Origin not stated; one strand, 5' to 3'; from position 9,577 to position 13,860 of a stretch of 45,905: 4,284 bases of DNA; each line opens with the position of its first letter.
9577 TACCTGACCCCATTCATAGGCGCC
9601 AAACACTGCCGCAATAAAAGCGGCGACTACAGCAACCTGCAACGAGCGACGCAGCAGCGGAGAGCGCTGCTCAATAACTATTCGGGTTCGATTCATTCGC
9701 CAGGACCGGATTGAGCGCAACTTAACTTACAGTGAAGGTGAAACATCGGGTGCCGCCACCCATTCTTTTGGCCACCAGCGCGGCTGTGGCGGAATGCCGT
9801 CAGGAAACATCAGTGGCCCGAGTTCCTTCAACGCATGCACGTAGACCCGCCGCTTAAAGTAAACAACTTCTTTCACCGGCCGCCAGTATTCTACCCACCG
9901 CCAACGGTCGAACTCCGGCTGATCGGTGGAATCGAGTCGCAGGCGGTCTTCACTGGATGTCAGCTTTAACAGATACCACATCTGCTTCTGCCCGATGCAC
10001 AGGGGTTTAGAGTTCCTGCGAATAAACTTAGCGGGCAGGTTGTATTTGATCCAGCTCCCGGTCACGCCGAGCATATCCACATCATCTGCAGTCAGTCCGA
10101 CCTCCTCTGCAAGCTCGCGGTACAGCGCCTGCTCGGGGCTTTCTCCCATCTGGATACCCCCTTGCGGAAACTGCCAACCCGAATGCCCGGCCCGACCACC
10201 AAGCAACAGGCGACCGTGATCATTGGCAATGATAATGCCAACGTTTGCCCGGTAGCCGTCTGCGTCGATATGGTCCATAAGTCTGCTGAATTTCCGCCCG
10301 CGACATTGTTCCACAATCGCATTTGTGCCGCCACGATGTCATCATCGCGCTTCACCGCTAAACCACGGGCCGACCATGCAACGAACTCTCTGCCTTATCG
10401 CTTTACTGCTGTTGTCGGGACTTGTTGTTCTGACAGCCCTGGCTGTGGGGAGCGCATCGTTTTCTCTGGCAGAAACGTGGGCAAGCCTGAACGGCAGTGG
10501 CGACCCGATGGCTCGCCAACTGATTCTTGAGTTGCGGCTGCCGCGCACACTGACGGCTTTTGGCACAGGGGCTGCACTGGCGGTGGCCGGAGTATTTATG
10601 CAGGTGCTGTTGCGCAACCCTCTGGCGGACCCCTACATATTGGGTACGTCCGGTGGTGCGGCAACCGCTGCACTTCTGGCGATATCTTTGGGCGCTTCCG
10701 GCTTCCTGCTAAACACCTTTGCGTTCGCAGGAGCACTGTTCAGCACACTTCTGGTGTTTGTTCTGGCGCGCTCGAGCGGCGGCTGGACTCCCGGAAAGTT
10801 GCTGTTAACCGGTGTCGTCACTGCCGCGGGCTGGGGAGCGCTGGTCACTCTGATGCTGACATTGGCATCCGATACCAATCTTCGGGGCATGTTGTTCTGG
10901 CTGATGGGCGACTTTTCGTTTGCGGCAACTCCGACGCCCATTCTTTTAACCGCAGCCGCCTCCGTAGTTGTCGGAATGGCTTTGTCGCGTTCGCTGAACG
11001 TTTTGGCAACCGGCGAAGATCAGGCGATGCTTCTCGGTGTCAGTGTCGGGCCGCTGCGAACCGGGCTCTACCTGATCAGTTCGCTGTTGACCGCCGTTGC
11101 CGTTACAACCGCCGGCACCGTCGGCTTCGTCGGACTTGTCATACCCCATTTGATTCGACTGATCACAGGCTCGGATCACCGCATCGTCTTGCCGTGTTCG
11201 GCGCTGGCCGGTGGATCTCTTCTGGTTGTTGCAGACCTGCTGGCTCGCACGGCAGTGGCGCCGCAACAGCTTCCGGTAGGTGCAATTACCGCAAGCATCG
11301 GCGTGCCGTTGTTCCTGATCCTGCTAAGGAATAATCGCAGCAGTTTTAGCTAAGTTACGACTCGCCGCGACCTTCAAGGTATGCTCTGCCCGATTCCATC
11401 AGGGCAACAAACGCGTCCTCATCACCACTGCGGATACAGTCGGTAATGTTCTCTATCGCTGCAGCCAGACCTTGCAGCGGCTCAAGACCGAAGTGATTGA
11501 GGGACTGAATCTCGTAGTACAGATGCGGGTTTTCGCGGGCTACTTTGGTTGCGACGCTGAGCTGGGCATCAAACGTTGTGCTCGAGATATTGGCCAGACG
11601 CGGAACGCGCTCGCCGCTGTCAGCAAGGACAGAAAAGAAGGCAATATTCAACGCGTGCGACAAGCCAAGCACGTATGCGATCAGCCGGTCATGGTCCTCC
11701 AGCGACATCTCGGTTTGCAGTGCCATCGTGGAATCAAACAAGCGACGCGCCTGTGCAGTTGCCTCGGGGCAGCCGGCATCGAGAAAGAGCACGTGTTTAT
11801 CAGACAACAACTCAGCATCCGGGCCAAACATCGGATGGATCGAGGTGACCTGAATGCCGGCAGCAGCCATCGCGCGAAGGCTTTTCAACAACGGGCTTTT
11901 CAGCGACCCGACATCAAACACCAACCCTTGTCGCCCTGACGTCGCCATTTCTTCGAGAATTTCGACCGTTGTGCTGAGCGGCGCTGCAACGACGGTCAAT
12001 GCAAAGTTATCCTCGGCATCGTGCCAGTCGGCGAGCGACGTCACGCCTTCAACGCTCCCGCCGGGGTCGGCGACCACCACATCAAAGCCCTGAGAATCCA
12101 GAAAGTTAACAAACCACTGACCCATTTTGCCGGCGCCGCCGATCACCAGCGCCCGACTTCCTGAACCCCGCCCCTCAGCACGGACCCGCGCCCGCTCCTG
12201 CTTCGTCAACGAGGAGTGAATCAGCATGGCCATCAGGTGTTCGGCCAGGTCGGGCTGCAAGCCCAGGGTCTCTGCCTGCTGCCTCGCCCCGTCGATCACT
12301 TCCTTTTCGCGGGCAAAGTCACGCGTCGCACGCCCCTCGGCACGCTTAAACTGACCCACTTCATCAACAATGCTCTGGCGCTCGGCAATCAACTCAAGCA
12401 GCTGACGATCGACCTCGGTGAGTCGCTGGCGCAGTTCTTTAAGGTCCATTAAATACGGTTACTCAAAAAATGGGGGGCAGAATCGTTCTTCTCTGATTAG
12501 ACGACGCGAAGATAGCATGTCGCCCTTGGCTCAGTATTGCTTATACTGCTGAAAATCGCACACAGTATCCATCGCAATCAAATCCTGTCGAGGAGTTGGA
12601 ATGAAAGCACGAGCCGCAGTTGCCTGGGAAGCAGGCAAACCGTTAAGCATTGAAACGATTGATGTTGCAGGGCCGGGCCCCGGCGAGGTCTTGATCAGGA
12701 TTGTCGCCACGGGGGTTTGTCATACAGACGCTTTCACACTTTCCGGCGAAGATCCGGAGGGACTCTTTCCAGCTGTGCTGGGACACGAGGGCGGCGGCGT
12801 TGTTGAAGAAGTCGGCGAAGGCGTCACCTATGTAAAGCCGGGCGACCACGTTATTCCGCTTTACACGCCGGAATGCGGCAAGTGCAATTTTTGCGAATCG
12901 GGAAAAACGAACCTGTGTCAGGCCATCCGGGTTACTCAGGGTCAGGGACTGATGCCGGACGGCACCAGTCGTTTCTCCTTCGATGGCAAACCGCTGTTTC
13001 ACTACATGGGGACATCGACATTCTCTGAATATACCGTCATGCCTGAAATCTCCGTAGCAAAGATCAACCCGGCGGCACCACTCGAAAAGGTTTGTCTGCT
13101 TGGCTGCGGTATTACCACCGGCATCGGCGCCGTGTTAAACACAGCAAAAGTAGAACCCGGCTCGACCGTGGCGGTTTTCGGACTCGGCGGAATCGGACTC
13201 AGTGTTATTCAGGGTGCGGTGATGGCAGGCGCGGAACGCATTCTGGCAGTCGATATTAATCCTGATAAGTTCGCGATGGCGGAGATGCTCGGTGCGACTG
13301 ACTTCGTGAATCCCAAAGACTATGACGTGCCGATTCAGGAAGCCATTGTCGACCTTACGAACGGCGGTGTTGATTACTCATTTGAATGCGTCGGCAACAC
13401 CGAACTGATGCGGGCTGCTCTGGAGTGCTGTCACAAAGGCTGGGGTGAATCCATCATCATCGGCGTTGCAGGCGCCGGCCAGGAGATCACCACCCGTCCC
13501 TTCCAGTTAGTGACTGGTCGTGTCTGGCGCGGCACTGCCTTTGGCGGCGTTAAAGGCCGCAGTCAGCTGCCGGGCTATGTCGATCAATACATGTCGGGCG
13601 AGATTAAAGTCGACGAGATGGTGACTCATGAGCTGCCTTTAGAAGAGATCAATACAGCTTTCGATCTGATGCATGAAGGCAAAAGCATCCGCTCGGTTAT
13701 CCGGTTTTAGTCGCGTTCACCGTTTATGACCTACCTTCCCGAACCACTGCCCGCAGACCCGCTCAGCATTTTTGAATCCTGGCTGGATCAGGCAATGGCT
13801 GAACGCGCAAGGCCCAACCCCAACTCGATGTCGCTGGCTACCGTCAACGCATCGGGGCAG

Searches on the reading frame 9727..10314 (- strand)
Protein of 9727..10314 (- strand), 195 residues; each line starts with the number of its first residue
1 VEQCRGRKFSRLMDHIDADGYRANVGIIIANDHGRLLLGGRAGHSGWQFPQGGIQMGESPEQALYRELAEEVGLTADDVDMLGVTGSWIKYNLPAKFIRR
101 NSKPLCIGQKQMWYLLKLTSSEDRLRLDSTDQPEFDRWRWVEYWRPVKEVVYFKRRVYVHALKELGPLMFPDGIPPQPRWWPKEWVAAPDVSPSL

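Call 19: search_protein_families(library=ncbifam, max_evalue=1e-10, proteins=[window:9727-10314:-])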
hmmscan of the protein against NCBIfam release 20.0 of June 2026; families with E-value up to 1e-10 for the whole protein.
window:9727-10314:- (195 aa): 5 families
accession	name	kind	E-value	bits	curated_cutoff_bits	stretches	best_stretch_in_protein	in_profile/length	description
NF001937.0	PRK00714.1-4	equivalog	3.6e-71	238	139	1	16-168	2-154/161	RNA pyrophosphohydrolase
NF001934.0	PRK00714.1-1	equivalog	2.2e-65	219.3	241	1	16-170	2-156/176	RNA pyrophosphohydrolase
NF001935.0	PRK00714.1-2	equivalog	9.9e-60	201.2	259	1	16-167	2-153/183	RNA pyrophosphohydrolase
NF001938.0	PRK00714.1-5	equivalog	2e-38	131.5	116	1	17-165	8-166/172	RNA pyrophosphohydrolase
NF001936.0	PRK00714.1-3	equivalog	9.7e-30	103.5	118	1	20-163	5-147/155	RNA pyrophosphohydrolase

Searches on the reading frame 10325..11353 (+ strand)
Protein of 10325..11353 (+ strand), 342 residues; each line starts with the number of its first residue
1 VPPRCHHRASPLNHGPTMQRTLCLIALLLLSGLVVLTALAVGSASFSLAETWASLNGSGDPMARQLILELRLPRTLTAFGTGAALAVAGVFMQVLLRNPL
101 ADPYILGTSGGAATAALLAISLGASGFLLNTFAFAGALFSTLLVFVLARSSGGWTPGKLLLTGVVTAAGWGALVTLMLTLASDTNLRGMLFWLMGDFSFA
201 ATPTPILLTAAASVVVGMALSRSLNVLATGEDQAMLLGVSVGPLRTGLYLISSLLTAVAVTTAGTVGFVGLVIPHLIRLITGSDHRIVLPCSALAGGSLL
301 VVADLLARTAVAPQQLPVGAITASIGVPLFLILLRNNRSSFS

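Call 7: search_protein_families(library=ncbifam, proteins=[window:10325-11353:+])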
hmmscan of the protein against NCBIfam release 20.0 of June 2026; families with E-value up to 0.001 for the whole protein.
window:10325-11353:+ (342 aa): 16 families
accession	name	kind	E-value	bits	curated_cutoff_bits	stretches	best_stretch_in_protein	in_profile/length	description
NF003001.0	PRK03784.1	equivalog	6.5e-70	235.9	334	1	29-337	24-328/332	vitamin B12 ABC transporter permease BtuC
NF007081.0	PRK09535.1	equivalog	6.2e-67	226.5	461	1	57-337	81-361/366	vitamin B12 ABC transporter permease BtuC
TIGR03869.1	F420-0_ABCperm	hypoth_equivalog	2.1e-63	214.6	437.35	1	35-340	6-324/325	putative F420-0 ABC transporter permease subunit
NF007867.0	PRK10577.1-3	subfamily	4.5e-60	203.8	849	1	20-339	384-707/710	Fe(3+)-hydroxamate ABC transporter permease FhuB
NF007871.0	PRK10577.2-2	equivalog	9.6e-59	199.5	899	1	23-336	360-675/679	Fe(3+)-hydroxamate ABC transporter permease FhuB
NF007299.0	PRK09777.1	equivalog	5.4e-53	180.3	406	1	21-335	4-315/318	Fe(3+) dicitrate ABC transporter permease subunit FecD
NF007866.0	PRK10577.1-2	equivalog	1.3e-52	179.1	554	1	26-338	358-664/666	Fe(3+)-hydroxamate ABC transporter permease FhuB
NF007872.0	PRK10577.2-3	equivalog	4.1e-51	174.1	727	1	26-338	19-332/676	Fe(3+)-hydroxamate ABC transporter permease FhuB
NF008407.0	PRK11228.1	equivalog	1.2e-50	172.2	396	1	31-337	17-329/330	iron-dicitrate ABC transporter permease FecC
NF007760.0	PRK10441.1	equivalog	9e-46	156.5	428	1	18-339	7-331/335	Fe(3+)-siderophore ABC transporter permease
NF007873.0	PRK10577.2-4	equivalog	1e-43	150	1012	1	25-338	329-644/646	Fe(3+)-hydroxamate ABC transporter permease FhuB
NF007870.0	PRK10577.2-1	equivalog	9.4e-42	143.5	1355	1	34-336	366-672/678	Fe(3+)-hydroxamate ABC transporter permease FhuB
NF007759.0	PRK10440.1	equivalog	2.5e-41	142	422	1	19-337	5-327/330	iron-enterobactin ABC transporter permease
NF007869.0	PRK10577.1-6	equivalog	5.2e-41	140.8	954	1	26-334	382-691/703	Fe(3+)-hydroxamate ABC transporter permease FhuB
NF007868.0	PRK10577.1-5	equivalog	2.5e-39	135.3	943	1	20-337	348-664/666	Fe(3+)-hydroxamate ABC transporter permease FhuB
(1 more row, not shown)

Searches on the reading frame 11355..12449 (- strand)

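Call 7: search_protein_families(library=ncbifam, proteins=[window:11355-12449:-])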
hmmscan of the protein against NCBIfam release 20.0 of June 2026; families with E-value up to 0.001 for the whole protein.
window:11355-12449:- (364 aa): 37 families (the best 25 are shown)
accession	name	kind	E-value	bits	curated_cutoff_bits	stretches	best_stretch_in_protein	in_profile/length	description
NF008400.0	PRK11199.1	equivalog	2.6e-44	151.7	273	1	2-358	4-350/374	bifunctional chorismate mutase/prephenate dehydrogenase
NF006409.0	PRK08655.1-3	equivalog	3e-31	109.1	310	1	102-353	5-262/290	prephenate dehydrogenase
NF006411.0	PRK08655.1-5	equivalog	4.2e-28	98.4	464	1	99-354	4-267/443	prephenate dehydrogenase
NF006408.0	PRK08655.1-2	equivalog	2.1e-25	89.4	422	1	102-353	11-270/441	prephenate dehydrogenase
NF006407.0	PRK08655.1-1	equivalog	3.9e-25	88.6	834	1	102-353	5-266/439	prephenate dehydrogenase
NF006410.0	PRK08655.1-4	equivalog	4.4e-23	81.8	498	1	102-353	9-271/446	prephenate dehydrogenase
NF006457.0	PRK08818.1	equivalog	9.4e-16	57.9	411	1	102-348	9-256/373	prephenate dehydrogenase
TIGR01791.2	CM_archaeal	equivalog_domain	2.3e-15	56.3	66.95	1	3-84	1-82/83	chorismate mutase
NF004925.0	PRK06285.1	equivalog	1.8e-14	53.6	77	1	3-86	9-92/99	chorismate mutase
NF006307.0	PRK08507.1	equivalog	4.6e-13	49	295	1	140-354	51-268/275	prephenate dehydrogenase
NF006691.0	PRK09239.1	equivalog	2.1e-12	47.1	120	1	2-89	11-98/108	chorismate mutase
TIGR01799.1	CM_T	equivalog_domain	6.6e-12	45.4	95.9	1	3-81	1-79/83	chorismate mutase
TIGR01806.1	CM_mono2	equivalog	5.4e-11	42.6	74.15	1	16-87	8-79/114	gamma subclass chorismate mutase AroQ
TIGR01797.1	CM_P_1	equivalog_domain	1.6e-10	41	73.7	1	3-84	1-82/83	chorismate mutase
NF005965.0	PRK08055.1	equivalog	1.8e-10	40.6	179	1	14-86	28-100/182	chorismate mutase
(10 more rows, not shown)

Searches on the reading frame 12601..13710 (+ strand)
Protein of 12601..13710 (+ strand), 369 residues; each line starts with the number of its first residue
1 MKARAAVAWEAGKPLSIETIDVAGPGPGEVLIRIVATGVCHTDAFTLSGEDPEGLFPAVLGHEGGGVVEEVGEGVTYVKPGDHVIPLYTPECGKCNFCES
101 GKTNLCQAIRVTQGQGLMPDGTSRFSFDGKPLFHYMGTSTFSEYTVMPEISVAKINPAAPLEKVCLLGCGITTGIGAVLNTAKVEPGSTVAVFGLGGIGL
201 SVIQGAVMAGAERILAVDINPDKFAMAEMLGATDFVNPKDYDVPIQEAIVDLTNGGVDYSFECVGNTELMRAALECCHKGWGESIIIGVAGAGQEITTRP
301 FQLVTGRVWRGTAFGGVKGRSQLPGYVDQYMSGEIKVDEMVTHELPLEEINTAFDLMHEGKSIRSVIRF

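Call 7: search_protein_families(library=ncbifam, proteins=[window:12601-13710:+])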
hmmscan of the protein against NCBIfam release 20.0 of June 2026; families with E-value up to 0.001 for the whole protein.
window:12601-13710:+ (369 aa): 22 families
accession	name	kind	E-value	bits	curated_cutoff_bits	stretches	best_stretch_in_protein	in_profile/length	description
TIGR02818.1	adh_III_F_hyde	equivalog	3.8e-216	717.2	543.95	1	2-369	1-368/368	S-(hydroxymethyl)glutathione dehydrogenase/class III alcohol dehydrogenase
TIGR03989.1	Rxyl_3153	subfamily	9.1e-98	327.9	440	1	2-369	1-370/370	NDMA-dependent alcohol dehydrogenase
TIGR03451.1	mycoS_dep_FDH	equivalog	2.3e-74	250.4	512.9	1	4-368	3-357/358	S-(hydroxymethyl)mycothiol dehydrogenase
NF041097.1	keto_inos_dh_IolM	equivalog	3.1e-43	147.9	450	2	180-366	200-386/389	scyllo-inosose 3-dehydrogenase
NF003808.0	PRK05396.1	equivalog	2.1e-35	122.2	380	2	139-367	119-338/341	L-threonine 3-dehydrogenase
NF010344.0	PRK13771.1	subfamily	3.5e-33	115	349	2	4-110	2-108/334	putative alcohol dehydrogenase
TIGR00692.1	tdh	equivalog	1.2e-32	113.2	458.35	2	139-366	117-337/340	L-threonine 3-dehydrogenase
TIGR03366.1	HpnZ_proposed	hypoth_equivalog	3e-31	108.8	328.1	1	27-305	5-270/315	putative phosphonate catabolism associated alcohol dehydrogenase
NF006940.0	PRK09422.1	equivalog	9.5e-31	107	344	2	26-111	23-108/338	alcohol dehydrogenase AdhP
TIGR03201.1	dearomat_had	equivalog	2.4e-27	96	338.65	1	10-367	6-346/349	6-hydroxycyclohex-1-ene-1-carbonyl-CoA dehydrogenase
NF007489.0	PRK10083.1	equivalog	2e-25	89.5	376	2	11-112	8-109/339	Zn-dependent oxidoreductase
NF041172.1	AcrlCoa_red_Thmprot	equivalog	2.4e-25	89.2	500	2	5-109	3-107/334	acryloyl-CoA reductase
NF007642.0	PRK10309.1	equivalog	6.6e-22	78.2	550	2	139-244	115-218/347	galactitol-1-phosphate 5-dehydrogenase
NF047908.1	AldhRedAhr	equivalog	4.7e-20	71.7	470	2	4-112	5-114/335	NADPH-dependent aldehyde reductase Ahr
TIGR02819.1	fdhA_non_GSH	equivalog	9.2e-18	64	636.95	1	30-265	39-266/397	formaldehyde dehydrogenase, glutathione-independent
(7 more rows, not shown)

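Call 12: find_encoding_contigs(protein=window:12601-13710:+, flank=3000, max_places=10)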
Protein window:12601-13710:+ (369 aa): no gene with exactly this product is on record in the collection.
